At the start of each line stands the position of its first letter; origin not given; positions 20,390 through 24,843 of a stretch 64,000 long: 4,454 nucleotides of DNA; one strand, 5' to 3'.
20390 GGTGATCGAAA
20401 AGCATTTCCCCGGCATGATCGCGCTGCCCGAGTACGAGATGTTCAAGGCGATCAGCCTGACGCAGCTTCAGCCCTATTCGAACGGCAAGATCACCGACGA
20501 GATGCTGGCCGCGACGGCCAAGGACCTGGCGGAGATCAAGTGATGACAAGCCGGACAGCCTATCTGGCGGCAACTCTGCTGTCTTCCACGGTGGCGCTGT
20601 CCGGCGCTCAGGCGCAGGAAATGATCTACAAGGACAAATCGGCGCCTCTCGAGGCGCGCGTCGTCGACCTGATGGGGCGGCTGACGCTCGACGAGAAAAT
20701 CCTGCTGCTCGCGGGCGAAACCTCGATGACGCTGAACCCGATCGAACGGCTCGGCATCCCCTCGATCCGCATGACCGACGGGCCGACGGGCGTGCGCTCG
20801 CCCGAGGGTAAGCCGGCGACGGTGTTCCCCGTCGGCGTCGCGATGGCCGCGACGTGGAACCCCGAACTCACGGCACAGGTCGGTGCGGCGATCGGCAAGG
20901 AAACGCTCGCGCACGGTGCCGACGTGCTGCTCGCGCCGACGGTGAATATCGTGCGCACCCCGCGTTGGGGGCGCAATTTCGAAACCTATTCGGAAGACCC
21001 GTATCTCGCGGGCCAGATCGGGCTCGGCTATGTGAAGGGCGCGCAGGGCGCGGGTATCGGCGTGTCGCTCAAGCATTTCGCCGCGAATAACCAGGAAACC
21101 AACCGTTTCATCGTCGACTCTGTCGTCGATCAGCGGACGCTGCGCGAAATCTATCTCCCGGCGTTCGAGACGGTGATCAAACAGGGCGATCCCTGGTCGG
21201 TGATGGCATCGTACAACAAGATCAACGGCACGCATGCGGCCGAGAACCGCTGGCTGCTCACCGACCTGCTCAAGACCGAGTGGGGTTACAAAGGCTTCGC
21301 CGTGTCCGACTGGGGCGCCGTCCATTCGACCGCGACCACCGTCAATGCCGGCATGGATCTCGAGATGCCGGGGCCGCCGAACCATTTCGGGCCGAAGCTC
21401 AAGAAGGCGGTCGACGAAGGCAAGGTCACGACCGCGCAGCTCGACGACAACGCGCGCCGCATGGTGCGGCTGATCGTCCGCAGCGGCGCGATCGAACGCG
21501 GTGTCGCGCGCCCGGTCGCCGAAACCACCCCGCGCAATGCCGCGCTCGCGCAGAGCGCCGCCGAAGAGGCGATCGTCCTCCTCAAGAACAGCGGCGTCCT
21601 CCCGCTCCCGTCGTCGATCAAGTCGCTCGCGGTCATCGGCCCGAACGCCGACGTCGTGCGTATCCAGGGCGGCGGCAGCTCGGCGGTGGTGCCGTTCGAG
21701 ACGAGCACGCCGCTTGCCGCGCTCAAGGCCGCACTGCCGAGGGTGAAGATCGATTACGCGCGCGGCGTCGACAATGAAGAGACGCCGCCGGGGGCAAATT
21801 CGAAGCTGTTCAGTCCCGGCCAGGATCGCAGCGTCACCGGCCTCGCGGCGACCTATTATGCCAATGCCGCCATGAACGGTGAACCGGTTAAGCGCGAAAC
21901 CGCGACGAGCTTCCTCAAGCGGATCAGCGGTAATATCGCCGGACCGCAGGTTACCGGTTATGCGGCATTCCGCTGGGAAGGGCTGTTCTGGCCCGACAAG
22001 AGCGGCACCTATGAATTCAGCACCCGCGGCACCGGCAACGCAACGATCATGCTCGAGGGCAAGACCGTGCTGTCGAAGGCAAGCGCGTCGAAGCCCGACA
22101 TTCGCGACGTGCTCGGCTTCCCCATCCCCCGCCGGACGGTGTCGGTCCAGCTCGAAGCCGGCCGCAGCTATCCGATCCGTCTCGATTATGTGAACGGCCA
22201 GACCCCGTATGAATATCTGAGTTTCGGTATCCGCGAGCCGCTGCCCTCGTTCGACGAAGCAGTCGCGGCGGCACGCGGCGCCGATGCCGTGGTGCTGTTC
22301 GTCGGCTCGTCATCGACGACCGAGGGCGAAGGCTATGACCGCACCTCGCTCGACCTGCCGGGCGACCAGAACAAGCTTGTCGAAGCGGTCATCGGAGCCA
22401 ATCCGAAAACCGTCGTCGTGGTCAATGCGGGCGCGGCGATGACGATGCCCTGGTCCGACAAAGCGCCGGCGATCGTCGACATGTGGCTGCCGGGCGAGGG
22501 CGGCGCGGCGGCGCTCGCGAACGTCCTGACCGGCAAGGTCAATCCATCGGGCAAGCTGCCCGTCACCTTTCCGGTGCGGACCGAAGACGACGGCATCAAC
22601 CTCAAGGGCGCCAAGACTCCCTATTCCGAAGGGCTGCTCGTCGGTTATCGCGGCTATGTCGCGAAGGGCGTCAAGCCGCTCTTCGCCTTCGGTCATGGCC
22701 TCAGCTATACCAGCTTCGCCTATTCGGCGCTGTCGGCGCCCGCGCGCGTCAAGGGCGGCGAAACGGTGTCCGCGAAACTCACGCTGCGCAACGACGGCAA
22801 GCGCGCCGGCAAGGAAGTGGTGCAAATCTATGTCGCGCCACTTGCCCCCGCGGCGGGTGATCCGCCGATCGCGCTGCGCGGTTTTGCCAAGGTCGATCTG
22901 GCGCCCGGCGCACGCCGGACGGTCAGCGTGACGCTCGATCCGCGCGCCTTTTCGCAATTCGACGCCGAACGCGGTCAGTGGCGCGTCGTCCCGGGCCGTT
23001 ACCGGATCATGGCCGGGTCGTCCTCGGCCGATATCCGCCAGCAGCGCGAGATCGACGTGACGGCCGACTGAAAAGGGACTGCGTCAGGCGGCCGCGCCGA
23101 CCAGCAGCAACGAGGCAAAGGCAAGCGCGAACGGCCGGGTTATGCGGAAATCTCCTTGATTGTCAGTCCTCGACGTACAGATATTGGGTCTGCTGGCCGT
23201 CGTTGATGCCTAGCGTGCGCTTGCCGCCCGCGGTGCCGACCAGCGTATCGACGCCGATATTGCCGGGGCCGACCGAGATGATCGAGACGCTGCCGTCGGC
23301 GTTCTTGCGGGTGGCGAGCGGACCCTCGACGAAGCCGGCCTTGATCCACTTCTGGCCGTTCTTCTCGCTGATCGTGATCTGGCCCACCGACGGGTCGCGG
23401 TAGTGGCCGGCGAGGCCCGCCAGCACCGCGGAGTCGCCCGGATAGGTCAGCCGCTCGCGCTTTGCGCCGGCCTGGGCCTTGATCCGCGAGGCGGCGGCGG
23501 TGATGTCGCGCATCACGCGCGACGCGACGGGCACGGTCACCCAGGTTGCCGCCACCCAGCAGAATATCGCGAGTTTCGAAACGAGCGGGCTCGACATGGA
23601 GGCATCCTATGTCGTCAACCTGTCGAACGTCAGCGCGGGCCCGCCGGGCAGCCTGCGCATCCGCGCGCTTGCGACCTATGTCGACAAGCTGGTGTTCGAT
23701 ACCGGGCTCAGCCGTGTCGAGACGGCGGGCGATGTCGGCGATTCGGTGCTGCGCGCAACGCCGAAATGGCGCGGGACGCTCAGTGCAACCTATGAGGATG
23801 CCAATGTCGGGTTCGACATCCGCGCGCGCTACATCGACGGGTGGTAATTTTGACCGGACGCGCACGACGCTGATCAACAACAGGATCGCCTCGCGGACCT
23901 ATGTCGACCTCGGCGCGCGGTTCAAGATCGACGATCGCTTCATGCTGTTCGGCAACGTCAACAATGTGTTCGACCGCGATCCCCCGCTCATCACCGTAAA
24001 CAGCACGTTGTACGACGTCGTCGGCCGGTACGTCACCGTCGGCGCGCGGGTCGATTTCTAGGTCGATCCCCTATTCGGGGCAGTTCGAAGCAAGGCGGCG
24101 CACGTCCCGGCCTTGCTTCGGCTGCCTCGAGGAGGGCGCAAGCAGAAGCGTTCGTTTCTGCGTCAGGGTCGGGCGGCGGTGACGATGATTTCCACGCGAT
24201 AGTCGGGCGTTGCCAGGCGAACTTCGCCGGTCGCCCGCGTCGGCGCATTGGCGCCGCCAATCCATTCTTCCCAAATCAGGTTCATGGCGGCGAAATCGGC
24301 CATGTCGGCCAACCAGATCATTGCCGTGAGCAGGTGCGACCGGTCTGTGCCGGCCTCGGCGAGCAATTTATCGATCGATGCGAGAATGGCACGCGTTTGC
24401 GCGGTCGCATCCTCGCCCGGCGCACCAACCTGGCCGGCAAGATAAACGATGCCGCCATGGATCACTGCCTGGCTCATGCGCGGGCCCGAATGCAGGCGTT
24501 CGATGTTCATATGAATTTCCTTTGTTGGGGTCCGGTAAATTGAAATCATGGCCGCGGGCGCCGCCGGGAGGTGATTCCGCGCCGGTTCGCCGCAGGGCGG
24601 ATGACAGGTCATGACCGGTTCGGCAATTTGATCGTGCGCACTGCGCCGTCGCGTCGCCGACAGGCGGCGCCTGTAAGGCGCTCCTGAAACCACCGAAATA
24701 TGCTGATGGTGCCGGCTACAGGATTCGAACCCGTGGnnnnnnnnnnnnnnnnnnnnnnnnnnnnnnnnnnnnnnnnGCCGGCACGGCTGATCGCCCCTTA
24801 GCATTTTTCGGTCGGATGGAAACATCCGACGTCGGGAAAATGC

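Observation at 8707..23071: Translationally coupled operon for dismantling acylated rhamno-glucosides and activating the acyl group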

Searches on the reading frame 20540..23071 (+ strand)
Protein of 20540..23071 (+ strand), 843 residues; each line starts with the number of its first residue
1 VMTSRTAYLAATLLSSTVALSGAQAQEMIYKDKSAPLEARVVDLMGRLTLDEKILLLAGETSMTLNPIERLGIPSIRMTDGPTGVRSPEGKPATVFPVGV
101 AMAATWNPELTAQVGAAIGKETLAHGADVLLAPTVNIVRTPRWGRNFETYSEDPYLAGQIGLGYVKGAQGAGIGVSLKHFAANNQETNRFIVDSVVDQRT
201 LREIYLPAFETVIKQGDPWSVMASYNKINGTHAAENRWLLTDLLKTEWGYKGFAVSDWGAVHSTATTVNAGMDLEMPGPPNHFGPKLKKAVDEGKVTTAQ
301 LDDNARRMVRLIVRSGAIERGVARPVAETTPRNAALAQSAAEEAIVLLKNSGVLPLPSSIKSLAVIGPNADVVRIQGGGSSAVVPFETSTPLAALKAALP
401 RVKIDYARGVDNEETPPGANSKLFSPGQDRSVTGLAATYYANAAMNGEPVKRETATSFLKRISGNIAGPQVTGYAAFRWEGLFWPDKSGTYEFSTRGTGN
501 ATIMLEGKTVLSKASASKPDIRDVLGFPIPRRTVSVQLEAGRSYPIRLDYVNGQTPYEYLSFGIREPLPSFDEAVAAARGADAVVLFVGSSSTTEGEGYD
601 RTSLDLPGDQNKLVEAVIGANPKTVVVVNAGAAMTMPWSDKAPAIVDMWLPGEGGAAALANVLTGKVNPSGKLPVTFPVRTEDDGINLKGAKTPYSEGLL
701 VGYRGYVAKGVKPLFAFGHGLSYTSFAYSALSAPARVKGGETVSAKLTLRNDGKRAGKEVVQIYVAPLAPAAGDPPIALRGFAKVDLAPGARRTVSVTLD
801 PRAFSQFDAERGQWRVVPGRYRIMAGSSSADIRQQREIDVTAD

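Call 3: search_protein_families(library=pfam, proteins=[window:20540-23071:+])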
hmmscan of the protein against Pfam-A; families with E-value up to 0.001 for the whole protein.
window:20540-23071:+ (843 aa): 5 families
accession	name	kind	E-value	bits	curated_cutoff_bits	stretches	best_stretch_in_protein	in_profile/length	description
PF01915.27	Glyco_hydro_3_C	-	5.1e-58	196.8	31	1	345-723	1-200/200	Glycosyl hydrolase family 3 C-terminal domain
PF00933.27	Glyco_hydro_3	-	1e-49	170.2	27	1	69-311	59-316/316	Glycosyl hydrolase family 3 N terminal domain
PF14310.12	Fn3-like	-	2.6e-23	82.4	25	1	759-829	1-71/71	Fibronectin type III-like domain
PF07691.17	PA14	-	4.1e-16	59.6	24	1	432-556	2-124/147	PA14 domain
PF10528.15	GLEYA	-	1.3e-12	48.3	26.2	1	476-558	2-84/91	GLEYA domain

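Call 4: search_protein_families(library=ncbifam, proteins=[window:20540-23071:+])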
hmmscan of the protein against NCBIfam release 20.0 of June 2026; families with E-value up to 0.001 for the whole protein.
window:20540-23071:+ (843 aa): 8 families
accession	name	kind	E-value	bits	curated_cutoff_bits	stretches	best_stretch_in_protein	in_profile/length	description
NF041610.1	alph_arabinopyran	equivalog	9.8e-178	592.7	1300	2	48-411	3-370/738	exo-alpha-(1->6)-L-arabinopyranosidase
NF052330.1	BetGlucosiCelf0468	equivalog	5.2e-174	580.7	1300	1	44-834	2-816/817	beta-d-glucosidase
NF041776.1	xylosidase_Xyl3A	equivalog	1.9e-128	429.7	1250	1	26-833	2-840/846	xylan 1,4-beta-xylosidase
NF052329.1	XyloArabinsidase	equivalog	2.9e-109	366.2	1050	2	64-378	82-410/750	beta-xylosidase/alpha-l-arabinosidase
NF041579.1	betaxyl_Flavo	equivalog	3.6e-97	326.2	1350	3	570-831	447-705/716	beta-xylosidase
NF052331.1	Bet13-16Glucosase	equivalog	1.2e-94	317.9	1330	2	64-433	66-474/750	exo-beta-d-1,3/1,6-glucosidase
NF011678.0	PRK15098.1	equivalog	1.6e-91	307.9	666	2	560-835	481-760/765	beta-glucosidase BglX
NF003740.0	PRK05337.1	equivalog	6.5e-06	25.5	207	1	109-257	98-250/340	beta-N-acetylhexosaminidase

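Call 65: search_solved_structures(query=window:20543-23071:+, max_evalue=1e-60)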
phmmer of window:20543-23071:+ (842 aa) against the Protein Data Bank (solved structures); distinct sequences matched with E-value up to 1e-60: 45.
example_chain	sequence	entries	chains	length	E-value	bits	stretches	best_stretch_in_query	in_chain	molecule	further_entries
7ms2_A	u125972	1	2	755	3.2e-152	511.8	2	43-408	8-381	Thermostable beta-glucosidase B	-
7pjj_A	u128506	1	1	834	2.8e-150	505.3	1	37-836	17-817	Beta-glucosidase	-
8j9f_A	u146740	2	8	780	7.9e-150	503.8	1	42-411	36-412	Beta-glucosidase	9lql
5wab_A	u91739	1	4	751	8.5e-138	464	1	45-396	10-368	Putative beta-glucosidase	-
3abz_A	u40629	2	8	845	7e-134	451.1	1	40-839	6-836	Beta-glucosidase I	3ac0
8va7_A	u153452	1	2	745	4.2e-133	448.5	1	17-412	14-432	Glycoside hydrolase family 3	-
4i3g_A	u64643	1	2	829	1.7e-125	423.3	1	9-430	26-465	Beta-glucosidase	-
8idz_A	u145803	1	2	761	7.6e-116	391.4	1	62-382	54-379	Beta-glucosidase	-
2x40_A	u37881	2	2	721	1.5e-114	387.1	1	58-380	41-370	BETA-GLUCOSIDASE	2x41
2x42_A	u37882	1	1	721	2e-113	383.4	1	58-380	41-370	BETA-GLUCOSIDASE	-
7zb3_A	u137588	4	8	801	2.5e-98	333.5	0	59-374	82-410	Beta-xylosidase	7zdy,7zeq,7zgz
8c7f_A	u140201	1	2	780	2.6e-97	330.1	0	59-374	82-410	Xylosidase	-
3zyz_A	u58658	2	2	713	2.6e-88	300.4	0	63-369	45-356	BETA-D-GLUCOSIDE GLUCOHYDROLASE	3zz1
4i8d_A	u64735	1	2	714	2.6e-88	300.4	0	63-369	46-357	Beta-D-glucoside glucohydrolase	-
21ji_A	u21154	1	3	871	3e-84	286.9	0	569-840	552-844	Isoprimeverose-producing oligoxyloglucan hydrolase,beta-glucosidase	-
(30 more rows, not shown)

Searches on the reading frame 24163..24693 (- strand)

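Call 7: search_protein_families(library=pfam, proteins=[window:24163-24693:-])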
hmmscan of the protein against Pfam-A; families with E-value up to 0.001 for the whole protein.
window:24163-24693:- (176 aa): 1 family
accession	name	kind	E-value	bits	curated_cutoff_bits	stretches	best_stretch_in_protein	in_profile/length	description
PF01042.26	Ribonuc_L-PSP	-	1.1e-23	84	27.3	1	71-174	9-120/121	Endoribonuclease L-PSP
